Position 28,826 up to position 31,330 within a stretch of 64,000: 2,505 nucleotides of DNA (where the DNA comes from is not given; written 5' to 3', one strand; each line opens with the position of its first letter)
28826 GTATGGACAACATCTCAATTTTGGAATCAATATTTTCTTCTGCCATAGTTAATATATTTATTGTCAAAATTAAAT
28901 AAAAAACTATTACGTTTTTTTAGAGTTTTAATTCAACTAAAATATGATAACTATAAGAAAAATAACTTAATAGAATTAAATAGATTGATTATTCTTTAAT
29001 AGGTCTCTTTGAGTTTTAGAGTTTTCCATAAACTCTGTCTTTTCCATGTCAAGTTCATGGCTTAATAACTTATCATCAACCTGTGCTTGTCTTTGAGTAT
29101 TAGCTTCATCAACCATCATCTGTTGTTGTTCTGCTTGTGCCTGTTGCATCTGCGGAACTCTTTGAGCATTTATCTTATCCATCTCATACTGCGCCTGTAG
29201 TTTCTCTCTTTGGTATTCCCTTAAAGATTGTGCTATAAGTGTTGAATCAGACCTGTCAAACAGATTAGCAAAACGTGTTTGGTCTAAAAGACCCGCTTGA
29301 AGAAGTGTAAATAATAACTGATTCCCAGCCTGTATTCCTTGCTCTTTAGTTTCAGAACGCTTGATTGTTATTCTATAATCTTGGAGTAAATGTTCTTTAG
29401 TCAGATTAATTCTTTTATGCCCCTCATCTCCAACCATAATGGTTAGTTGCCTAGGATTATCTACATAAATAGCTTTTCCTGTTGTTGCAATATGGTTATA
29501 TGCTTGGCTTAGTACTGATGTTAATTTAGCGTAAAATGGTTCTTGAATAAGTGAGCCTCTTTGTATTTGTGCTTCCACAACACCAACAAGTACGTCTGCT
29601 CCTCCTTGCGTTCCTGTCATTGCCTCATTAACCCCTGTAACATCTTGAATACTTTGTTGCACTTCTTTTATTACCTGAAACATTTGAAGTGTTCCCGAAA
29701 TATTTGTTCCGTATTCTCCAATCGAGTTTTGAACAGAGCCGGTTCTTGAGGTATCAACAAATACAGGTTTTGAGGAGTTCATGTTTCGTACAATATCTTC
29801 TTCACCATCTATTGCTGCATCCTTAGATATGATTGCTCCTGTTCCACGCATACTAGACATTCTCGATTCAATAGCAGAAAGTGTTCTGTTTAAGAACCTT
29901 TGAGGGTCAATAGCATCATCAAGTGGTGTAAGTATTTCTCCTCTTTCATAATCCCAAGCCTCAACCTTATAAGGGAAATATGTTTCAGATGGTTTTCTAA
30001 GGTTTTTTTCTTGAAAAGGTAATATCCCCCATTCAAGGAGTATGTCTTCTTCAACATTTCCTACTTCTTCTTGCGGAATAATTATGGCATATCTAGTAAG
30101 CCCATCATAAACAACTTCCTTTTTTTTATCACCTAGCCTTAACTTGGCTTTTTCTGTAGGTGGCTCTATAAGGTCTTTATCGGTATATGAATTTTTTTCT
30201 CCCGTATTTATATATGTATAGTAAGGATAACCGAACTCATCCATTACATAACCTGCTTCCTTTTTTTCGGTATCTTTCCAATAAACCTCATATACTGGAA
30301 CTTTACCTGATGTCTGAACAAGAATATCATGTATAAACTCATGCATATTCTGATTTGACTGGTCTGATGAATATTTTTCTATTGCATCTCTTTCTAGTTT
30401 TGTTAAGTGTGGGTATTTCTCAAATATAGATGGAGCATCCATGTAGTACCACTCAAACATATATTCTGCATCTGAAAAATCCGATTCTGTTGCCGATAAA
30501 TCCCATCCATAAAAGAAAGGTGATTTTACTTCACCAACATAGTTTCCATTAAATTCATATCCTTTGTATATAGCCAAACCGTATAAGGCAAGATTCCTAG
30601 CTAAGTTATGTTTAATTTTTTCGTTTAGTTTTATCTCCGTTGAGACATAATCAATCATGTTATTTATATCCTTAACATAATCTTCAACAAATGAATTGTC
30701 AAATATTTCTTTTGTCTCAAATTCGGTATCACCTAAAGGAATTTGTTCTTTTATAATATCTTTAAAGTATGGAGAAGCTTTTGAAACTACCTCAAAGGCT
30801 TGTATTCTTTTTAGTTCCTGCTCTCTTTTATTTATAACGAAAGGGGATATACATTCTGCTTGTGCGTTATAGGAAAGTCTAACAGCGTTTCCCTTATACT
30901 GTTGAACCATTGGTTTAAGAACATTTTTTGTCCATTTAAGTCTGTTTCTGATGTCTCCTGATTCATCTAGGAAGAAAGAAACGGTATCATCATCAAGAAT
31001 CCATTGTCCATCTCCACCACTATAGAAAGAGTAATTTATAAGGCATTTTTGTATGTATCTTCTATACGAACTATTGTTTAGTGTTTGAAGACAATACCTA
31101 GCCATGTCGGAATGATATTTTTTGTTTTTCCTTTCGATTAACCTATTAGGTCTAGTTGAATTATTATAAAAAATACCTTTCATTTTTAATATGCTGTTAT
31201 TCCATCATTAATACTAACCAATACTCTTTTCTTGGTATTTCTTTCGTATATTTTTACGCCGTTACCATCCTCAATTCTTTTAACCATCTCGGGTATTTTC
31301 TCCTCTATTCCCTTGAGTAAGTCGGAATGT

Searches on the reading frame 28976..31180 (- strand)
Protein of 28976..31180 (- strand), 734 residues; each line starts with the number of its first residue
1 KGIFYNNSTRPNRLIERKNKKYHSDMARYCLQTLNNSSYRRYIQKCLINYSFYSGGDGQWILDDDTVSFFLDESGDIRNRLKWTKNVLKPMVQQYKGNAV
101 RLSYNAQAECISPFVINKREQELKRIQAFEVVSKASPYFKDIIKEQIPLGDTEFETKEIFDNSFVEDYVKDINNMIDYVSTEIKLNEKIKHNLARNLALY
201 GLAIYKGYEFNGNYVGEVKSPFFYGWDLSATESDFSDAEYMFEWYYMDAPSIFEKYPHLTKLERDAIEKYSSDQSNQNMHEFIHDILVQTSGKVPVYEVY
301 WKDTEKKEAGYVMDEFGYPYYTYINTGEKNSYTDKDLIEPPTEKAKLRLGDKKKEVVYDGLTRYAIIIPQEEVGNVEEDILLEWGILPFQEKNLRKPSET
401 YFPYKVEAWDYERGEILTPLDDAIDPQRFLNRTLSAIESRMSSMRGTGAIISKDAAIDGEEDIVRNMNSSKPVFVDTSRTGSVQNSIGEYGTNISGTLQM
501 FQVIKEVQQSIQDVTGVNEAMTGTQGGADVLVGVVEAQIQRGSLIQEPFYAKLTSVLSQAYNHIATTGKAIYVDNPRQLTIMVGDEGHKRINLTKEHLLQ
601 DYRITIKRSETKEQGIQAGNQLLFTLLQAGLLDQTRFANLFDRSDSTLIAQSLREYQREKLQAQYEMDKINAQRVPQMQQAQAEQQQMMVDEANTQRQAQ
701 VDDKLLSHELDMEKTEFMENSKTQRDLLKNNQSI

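Call 32: search_protein_families(library=phrogs, proteins=[window:28976-31180:-], max_evalue=0.001)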
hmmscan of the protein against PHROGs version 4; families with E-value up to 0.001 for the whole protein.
window:28976-31180:- (734 aa): 2 families
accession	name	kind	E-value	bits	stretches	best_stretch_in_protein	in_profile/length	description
phrog_156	-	head and packaging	9e-30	104.7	1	224-712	158-606/681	portal protein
phrog_6547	-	head and packaging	2.3e-28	99.7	1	17-721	19-747/827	portal protein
